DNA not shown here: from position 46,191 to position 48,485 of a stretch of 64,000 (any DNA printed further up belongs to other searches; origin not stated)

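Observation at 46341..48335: GspF/PilC-like platform protein preceded by a long Pro-rich low-complexity N-terminal domain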

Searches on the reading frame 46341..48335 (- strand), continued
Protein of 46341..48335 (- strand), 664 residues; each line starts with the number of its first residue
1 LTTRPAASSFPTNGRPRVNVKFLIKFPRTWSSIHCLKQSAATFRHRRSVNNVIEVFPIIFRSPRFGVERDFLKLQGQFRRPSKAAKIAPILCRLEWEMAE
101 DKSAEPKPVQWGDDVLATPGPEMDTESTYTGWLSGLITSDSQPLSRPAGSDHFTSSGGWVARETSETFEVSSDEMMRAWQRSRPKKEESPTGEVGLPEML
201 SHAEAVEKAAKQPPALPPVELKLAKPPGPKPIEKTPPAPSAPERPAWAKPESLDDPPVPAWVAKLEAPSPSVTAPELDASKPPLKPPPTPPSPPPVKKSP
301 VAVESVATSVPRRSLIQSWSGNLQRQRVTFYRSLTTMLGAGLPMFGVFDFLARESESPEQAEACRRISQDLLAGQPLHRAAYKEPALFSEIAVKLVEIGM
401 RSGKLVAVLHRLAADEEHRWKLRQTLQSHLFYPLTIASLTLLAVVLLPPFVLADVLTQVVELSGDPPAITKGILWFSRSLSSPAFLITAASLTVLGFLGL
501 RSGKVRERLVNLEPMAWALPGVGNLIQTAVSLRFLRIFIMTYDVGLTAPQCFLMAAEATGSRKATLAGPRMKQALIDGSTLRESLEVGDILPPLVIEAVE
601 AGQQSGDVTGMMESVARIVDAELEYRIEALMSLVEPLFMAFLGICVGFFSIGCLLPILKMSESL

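Call 50: search_solved_structures(query=P0001, max_evalue=0.01, show_alignments=1)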
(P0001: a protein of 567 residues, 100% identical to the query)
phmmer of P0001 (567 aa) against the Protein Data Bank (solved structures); distinct sequences matched with E-value up to 0.01: 5.
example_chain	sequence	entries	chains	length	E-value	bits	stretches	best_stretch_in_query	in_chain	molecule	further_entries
3jc8_Ca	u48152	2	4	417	1.9e-28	103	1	224-564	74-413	Type 4 fimbrial assembly protein PilC | PilC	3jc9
2whn_A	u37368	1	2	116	7.8e-09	38.3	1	230-330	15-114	PILUS ASSEMBLY PROTEIN PILC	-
5nbg_A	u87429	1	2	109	5.2e-08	35.6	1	234-330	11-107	General secretion pathway protein F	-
2vma_A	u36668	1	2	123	2.8e-06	29.9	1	233-331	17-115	GENERAL SECRETION PATHWAY PROTEIN F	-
2vmb_A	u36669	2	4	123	3.8e-06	29.4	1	233-331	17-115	GENERAL SECRETION PATHWAY PROTEIN F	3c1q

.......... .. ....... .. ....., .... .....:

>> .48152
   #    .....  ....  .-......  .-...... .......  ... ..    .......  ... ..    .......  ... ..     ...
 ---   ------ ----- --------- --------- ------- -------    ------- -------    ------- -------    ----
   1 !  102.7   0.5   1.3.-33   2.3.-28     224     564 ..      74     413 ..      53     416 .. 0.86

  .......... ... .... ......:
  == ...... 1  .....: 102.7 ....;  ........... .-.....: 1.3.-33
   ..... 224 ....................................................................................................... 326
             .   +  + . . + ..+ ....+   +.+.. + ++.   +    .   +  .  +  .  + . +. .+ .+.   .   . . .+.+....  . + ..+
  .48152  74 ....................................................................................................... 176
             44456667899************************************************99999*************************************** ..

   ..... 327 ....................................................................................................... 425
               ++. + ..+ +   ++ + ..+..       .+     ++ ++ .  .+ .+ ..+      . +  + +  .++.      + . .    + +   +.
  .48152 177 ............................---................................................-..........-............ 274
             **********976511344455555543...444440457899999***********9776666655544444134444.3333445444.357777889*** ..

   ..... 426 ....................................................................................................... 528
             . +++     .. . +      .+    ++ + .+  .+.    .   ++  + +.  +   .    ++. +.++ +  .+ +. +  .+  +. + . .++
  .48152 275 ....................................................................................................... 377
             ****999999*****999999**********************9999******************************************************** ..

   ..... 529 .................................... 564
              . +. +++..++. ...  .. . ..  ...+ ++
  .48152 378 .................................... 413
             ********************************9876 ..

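Call 63: predict_structure(alignment_id=A3)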
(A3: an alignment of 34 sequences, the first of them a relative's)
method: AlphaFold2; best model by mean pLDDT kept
length: 567 residues; sequences in the alignment: 34
mean_pLDDT: 75.1   pTM: 0.61
mean pLDDT of the five models: 75.1, 73.2, 72.7, 72.3, 71.6
residues with pLDDT >= 90: 237; 70-90: 127; 50-70: 61; < 50: 142
segments of 3 or more residues with pLDDT < 50: 1-11, 13-34, 39-73, 87-98, 117-121, 123-128, 130-141, 151-158, 171-177, 179-184, 205-213
pLDDT, mean of each block of 10 residues (from residue 1): 41 40 35 45 37 40 39 68 60 46 76 52 45 44 51 49 56 45 50 61 48 51 84 97 97 96 96 97 94 92 94 94 89 88 87 81 81 85 88 92 88 92 93 95 93 95 94 98 97 96 97 96 94 90 90 85 82
secondary structure, 60 per line:
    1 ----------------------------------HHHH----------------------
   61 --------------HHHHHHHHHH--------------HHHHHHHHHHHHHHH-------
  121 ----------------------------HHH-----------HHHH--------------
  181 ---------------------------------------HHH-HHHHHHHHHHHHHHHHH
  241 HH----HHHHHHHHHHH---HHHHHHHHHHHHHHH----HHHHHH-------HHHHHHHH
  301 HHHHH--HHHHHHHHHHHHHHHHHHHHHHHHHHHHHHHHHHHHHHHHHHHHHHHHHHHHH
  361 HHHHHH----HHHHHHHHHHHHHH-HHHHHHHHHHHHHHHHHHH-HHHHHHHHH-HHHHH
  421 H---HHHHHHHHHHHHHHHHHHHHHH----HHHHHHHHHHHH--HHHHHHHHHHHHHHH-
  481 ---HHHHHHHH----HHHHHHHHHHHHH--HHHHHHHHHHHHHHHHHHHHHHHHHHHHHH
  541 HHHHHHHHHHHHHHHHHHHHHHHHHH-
elements in order: H35-38 H75-84 H99-113 H163-166 H224-242 H247-257 H261-275 H280-285 H293-305 H308-366 H371-384 H386-404 H406-414 H416-421 H425-446 H451-462 H465-479 H484-491 H496-508 H511-566

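Call 65: fold_search(model_id=the predicted structure, library=pdb)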
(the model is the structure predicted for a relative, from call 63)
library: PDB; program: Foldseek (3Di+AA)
matches with E <= 10: 134; with E <= 0.001: 8
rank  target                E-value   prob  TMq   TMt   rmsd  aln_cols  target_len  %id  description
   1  3jc8_Ca               5.5e-10  1.00  0.24  0.37  12.3       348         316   20  Architectural model of the type IVa pilus machine in a piliated state (released 2016-03-16)
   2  5nbg_B                1.9e-04  1.00  0.18  0.90   1.4       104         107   30  Structure of the cytoplasmic domain I of OutF in the D. dadantii type II secretion system (released 2018-03-21)
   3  3c1q_B                4.5e-04  1.00  0.18  0.84   1.4       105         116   28  The three-dimensional structure of the cytoplasmic domains of EpsF from the Type 2 Secretion System of Vibrio cholerae (released 2009-02-03)
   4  5nbg_A                4.7e-04  1.00  0.18  0.90   1.4       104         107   30  Structure of the cytoplasmic domain I of OutF in the D. dadantii type II secretion system (released 2018-03-21)
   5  2vmb_B                5.1e-04  1.00  0.18  0.86   1.3       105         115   28  The three-dimensional structure of the cytoplasmic domains of EpsF from the Type 2 Secretion System of Vibrio cholerae (released 2009-02-10)
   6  2vmb_A                5.8e-04  1.00  0.18  0.82   1.3       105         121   28  The three-dimensional structure of the cytoplasmic domains of EpsF from the Type 2 Secretion System of Vibrio cholerae (released 2009-02-10)
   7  2vma_A                9.1e-04  1.00  0.18  0.81   1.3       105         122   28  The three-dimensional structure of the cytoplasmic domains of EpsF from the Type 2 Secretion System of Vibrio cholerae (released 2009-02-10)
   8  2vma_B                9.9e-04  1.00  0.18  0.85   1.3       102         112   29  The three-dimensional structure of the cytoplasmic domains of EpsF from the Type 2 Secretion System of Vibrio cholerae (released 2009-02-10)
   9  3c1q_A                1.5e-03  1.00  0.18  0.85   1.3       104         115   29  The three-dimensional structure of the cytoplasmic domains of EpsF from the Type 2 Secretion System of Vibrio cholerae (released 2009-02-03)
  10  2whn_A                2.5e-03  1.00  0.17  0.84   1.3        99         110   33  N-terminal domain from the PilC type IV pilus biogenesis protein (released 2010-05-19)
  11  2whn_B                3.6e-03  1.00  0.17  0.90   1.2        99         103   33  N-terminal domain from the PilC type IV pilus biogenesis protein (released 2010-05-19)
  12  4hhx                  4.2e-02  1.00  0.15  0.75   2.3        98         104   14  Structure of cytoplasmic domain of TCPE from Vibrio cholerae (released 2013-04-03)
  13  2ch7_A                4.9e-01  0.15  0.09  0.16  56.0       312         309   15  Crystal structure of the cytoplasmic domain of a bacterial chemoreceptor from Thermotoga maritima (released 2006-04-18)
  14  5hu6_D                5.4e-01  0.16  0.11  0.18  18.1       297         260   11  Structure of the T. brucei haptoglobin-haemoglobin receptor bound to human haptolgobin-haemoglobin (released 2016-03-02)
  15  7udn_B                6.4e-01  0.14  0.11  0.18  28.7       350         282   11  Crystal structure of designed helical repeat protein RPB_PLP1_R6 in alternative conformation 2 (released 2023-03-22)
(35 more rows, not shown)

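Call 66: search_protein_families(library=pfam, proteins=[L010:9379-11070:+, L010:11059-11685:-, L010:11664-12149:-], max_evalue=0.05)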
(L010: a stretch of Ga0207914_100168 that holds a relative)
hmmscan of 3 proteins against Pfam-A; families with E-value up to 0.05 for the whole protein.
L010:9379-11070:+ (563 aa): 0 families

L010:11059-11685:- (208 aa): 1 family
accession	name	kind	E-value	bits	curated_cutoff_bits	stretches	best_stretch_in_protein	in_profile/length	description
PF07963.17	N_methyl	-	0.0066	16.4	21.2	1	9-31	4-26/27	Prokaryotic N-terminal methylation motif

L010:11664-12149:- (161 aa): 0 families

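Call 67: search_protein_families(library=ncbifam, proteins=[P0001, L010:9379-11070:+, L010:11059-11685:-], max_evalue=0.01)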
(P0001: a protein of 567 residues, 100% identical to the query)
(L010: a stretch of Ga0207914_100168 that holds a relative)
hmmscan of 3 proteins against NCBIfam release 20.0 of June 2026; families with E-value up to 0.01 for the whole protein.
P0001 (567 aa): 6 families
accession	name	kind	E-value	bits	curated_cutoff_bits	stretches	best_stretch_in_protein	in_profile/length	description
TIGR02120.1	GspF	equivalog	7.1e-51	173.7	424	1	216-565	50-399/401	type II secretion system inner membrane protein GspF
NF007861.0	PRK10573.1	equivalog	1.2e-38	133.2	401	1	227-565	58-396/401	protein transport protein HofC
NF052606.1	T4PiliAsmPilCMyx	equivalog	7.4e-37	127.2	700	1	220-566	72-417/419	type IV pilus assembly protein PilC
NF052607.1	T4PiliAsmPilCThrm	equivalog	1.4e-34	119.9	700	1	231-564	69-401/406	type IV pilus assembly protein PilC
NF041012.2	T4P_ComGB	equivalog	4.4e-24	85.4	240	1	229-563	2-330/332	competence type IV pilus assembly protein ComGB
NF047826.1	T3SSXpsF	equivalog_domain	1.8e-17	63.2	650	1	227-565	65-402/405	type II secretion system protein XpsF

L010:9379-11070:+ (563 aa): 0 families

L010:11059-11685:- (208 aa): 0 families
